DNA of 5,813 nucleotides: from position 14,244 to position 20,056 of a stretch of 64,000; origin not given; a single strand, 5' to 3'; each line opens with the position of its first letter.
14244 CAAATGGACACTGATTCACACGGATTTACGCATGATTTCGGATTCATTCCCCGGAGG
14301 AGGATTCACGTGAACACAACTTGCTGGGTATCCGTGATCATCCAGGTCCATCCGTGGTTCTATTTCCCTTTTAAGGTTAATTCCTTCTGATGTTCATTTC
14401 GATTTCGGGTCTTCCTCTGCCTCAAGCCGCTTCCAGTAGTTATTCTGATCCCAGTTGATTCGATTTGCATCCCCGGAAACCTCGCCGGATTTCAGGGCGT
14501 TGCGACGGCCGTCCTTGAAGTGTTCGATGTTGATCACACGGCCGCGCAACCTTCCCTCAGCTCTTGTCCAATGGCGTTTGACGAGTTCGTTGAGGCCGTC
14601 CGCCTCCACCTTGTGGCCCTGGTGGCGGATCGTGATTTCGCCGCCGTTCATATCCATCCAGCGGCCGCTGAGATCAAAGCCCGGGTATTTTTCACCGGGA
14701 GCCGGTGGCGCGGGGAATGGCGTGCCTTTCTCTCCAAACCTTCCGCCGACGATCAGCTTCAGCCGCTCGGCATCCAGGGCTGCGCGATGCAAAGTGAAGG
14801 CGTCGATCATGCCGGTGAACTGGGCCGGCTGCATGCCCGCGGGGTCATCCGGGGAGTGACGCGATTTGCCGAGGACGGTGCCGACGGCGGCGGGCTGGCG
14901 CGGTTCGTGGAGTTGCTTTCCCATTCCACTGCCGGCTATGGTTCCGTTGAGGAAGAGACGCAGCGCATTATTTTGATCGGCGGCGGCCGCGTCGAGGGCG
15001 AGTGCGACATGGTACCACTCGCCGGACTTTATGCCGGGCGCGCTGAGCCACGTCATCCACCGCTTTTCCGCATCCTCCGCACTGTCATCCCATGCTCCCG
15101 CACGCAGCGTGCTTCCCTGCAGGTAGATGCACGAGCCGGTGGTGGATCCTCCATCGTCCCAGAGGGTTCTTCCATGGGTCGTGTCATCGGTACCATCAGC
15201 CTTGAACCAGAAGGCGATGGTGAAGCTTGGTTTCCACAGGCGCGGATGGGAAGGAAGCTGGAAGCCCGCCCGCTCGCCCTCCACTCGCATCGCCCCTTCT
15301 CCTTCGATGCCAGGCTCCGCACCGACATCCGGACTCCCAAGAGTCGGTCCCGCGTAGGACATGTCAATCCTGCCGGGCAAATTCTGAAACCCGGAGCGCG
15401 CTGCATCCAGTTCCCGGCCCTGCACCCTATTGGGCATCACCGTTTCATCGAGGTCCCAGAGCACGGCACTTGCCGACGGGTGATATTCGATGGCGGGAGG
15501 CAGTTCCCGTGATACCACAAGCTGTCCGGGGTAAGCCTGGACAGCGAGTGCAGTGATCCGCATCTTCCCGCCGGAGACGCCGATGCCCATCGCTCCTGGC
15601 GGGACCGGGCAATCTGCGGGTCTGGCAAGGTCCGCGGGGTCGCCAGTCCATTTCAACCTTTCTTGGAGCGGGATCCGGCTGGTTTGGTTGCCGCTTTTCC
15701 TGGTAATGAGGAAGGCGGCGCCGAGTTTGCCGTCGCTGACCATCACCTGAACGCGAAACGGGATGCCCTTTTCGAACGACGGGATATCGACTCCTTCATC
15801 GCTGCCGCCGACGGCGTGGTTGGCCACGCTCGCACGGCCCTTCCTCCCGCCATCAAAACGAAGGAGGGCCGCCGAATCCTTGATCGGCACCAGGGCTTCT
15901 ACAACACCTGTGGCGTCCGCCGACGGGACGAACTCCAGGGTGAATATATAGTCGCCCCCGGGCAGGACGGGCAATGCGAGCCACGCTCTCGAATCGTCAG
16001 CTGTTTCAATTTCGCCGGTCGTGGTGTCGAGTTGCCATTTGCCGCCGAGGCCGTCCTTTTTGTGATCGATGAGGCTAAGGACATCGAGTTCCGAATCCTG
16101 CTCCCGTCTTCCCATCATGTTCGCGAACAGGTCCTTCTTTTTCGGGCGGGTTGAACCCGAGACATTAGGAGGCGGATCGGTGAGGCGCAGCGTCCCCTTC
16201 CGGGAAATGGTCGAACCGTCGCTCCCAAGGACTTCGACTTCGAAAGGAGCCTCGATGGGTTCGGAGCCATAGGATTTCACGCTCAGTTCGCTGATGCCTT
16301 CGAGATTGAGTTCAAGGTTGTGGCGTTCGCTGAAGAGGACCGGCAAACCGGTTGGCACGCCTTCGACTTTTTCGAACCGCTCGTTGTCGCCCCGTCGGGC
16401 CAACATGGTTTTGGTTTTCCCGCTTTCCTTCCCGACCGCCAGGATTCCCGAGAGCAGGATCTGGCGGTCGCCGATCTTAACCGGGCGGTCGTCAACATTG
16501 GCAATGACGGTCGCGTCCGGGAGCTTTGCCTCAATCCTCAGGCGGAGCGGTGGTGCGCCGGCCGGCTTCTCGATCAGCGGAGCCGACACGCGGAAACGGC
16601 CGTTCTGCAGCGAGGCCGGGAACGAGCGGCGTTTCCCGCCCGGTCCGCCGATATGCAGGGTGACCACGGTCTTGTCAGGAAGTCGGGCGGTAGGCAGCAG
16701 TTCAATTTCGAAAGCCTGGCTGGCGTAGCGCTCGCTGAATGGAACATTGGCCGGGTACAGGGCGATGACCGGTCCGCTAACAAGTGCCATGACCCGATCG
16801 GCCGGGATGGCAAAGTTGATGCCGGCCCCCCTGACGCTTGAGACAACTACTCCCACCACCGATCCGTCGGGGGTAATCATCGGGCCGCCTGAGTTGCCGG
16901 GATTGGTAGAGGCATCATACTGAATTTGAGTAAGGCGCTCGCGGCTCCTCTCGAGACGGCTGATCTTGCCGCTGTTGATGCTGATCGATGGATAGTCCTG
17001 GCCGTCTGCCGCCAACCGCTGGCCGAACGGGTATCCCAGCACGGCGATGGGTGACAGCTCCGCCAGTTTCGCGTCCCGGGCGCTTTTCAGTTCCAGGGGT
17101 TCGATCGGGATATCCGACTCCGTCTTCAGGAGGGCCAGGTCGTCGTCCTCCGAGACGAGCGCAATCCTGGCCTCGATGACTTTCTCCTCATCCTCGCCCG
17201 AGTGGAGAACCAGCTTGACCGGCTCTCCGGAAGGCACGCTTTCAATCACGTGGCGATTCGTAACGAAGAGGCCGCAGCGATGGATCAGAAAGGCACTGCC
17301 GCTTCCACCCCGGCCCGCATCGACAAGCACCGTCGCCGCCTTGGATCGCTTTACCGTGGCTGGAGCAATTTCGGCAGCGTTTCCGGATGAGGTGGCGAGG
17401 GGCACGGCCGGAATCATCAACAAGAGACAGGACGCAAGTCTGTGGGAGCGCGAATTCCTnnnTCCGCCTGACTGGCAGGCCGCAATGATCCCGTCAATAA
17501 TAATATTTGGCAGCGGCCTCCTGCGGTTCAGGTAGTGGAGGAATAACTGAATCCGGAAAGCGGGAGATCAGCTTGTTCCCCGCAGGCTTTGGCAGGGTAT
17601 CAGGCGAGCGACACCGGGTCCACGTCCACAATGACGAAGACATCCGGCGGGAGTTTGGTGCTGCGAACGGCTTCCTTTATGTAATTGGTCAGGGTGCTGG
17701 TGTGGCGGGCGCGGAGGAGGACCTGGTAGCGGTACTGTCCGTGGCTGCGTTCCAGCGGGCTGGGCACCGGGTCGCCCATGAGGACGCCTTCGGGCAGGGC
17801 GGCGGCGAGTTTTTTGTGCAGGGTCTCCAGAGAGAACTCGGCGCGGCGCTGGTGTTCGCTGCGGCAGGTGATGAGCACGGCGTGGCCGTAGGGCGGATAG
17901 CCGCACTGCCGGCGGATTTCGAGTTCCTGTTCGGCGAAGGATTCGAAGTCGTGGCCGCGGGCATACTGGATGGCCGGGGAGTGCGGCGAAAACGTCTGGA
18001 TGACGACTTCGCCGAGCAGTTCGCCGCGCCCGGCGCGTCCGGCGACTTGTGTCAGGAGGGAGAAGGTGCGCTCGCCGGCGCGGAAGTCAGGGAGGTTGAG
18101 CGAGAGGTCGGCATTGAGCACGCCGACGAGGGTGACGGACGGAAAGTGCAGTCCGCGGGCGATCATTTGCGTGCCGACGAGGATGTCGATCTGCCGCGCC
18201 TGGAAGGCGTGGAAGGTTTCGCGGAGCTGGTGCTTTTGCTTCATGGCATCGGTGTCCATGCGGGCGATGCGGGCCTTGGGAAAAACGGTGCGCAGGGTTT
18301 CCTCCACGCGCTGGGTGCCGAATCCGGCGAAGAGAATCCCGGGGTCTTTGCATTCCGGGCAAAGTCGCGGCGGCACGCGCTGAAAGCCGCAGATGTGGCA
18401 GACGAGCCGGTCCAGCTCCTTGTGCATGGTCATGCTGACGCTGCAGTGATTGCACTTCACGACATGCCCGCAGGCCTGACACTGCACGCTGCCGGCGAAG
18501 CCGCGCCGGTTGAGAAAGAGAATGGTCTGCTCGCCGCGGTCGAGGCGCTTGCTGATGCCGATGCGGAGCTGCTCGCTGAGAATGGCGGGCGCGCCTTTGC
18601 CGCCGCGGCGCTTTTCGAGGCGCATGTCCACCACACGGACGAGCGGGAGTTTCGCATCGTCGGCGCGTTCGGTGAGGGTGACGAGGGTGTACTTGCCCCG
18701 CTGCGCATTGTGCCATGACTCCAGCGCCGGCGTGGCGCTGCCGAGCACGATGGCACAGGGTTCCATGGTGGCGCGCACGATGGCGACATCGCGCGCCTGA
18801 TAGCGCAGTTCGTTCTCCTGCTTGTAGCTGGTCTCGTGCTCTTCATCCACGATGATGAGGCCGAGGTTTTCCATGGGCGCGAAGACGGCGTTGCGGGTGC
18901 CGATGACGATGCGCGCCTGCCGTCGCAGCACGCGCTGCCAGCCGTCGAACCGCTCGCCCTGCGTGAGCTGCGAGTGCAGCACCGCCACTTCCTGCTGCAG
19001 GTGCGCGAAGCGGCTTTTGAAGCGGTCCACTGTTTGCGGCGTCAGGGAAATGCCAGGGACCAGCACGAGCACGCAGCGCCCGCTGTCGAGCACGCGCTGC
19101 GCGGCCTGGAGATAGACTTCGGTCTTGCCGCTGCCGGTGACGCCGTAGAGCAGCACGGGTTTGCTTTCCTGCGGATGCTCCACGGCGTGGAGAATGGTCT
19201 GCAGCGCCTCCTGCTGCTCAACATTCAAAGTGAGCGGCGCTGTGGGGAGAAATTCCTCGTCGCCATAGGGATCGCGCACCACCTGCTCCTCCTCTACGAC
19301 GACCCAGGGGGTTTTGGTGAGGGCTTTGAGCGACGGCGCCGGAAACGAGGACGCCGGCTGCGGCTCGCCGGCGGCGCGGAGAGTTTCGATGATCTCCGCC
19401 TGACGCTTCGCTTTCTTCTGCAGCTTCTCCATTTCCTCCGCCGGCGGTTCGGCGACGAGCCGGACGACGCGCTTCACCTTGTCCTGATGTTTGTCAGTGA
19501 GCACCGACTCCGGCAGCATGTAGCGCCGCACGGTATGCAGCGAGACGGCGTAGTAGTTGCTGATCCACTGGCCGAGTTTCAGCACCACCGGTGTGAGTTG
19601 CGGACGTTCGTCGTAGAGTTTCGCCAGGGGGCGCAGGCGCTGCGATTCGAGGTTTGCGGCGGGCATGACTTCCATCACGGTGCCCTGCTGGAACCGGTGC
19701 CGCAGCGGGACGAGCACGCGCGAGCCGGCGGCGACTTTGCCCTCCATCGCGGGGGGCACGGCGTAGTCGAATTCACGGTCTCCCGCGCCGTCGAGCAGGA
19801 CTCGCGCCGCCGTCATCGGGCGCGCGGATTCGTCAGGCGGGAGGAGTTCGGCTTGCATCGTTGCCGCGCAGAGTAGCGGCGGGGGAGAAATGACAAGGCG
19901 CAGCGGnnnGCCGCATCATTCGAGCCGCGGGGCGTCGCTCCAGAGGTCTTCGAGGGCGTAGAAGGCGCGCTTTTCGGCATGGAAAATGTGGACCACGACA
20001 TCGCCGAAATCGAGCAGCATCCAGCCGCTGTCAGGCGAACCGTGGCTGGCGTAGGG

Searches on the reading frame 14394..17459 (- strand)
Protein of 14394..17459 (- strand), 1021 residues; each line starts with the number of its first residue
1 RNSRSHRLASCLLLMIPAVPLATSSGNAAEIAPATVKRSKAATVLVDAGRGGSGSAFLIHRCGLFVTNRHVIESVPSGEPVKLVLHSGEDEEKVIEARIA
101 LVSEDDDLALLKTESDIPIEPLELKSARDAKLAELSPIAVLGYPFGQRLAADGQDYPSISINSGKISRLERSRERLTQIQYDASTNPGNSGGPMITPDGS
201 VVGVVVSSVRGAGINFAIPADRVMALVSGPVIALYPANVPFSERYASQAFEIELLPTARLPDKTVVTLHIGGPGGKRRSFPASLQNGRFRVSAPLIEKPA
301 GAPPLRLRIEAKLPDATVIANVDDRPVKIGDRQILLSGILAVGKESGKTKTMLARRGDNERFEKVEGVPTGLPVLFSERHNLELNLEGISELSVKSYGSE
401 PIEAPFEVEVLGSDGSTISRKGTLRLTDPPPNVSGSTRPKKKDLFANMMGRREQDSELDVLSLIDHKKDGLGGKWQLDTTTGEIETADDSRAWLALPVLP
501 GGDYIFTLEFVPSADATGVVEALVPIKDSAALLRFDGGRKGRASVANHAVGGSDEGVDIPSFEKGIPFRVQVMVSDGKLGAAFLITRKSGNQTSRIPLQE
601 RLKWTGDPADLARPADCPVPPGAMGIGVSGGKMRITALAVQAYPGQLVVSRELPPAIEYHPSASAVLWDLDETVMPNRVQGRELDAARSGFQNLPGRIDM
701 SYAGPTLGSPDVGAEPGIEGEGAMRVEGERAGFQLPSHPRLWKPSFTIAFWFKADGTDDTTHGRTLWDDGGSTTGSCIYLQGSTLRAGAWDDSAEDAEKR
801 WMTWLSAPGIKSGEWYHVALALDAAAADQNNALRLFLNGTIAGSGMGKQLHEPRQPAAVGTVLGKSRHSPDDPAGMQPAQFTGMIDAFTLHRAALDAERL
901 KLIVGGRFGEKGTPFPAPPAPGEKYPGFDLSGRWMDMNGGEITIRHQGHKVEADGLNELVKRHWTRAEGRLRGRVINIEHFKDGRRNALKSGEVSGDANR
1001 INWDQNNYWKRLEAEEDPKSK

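Call 57: search_protein_families(library=pfam, proteins=[window:14394-17459:-], max_evalue=0.001)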
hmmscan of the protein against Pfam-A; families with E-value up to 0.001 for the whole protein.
window:14394-17459:- (1021 aa): 3 families
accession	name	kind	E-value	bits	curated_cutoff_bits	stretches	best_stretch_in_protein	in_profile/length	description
PF13365.12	Trypsin_2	-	1.1e-22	81.8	27.6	1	54-204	1-144/144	Trypsin-like peptidase domain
PF13385.13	Laminin_G_3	-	4.1e-12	46.9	27.6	1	730-899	4-149/151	Concanavalin A-like lectin/glucanases superfamily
PF00089.32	Trypsin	-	7.2e-12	46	20.6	1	54-222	27-215/220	Trypsin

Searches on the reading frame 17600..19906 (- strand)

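Call 57: search_protein_families(library=pfam, proteins=[window:17600-19906:-], max_evalue=0.001)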
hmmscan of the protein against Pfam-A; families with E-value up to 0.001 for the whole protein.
window:17600-19906:- (768 aa): 9 families
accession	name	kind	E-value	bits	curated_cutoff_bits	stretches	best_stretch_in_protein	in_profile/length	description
PF00270.35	DEAD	-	4.8e-22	78.9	26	1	231-396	4-162/167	DEAD/DEAH box helicase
PF17764.6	PriA_3primeBD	-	1.7e-21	76.3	22.7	1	35-132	1-96/96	3'DNA-binding domain (3'BD)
PF04851.21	ResIII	-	1.5e-18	67.7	22.5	1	226-394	3-163/164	Type III restriction enzyme, res subunit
PF18074.6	PriA_C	-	2.9e-16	60.5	26.9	1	672-764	1-95/95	Primosomal protein N C-terminal domain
PF00271.37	Helicase_C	-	8.1e-13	49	23.5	1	532-627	26-108/110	Helicase conserved C-terminal domain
PF18319.7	Zn_ribbon_PriA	-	1.1e-08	35.2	26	1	485-510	1-26/27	PriA DNA helicase Cys-rich region (CRR) domain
PF13191.12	AAA_16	-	2e-05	25.6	32.6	1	230-306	7-85/167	AAA ATPase domain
PF22590.2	Cas3-like_C_2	-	5.3e-05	23.9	27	0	276-337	2-70/106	CRISPR-associated nuclease/helicase Cas3, C-terminal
PF25199.1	nSTAND_NTPase5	-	0.00017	21.9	34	0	233-303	26-94/145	Novel STAND NTPase 5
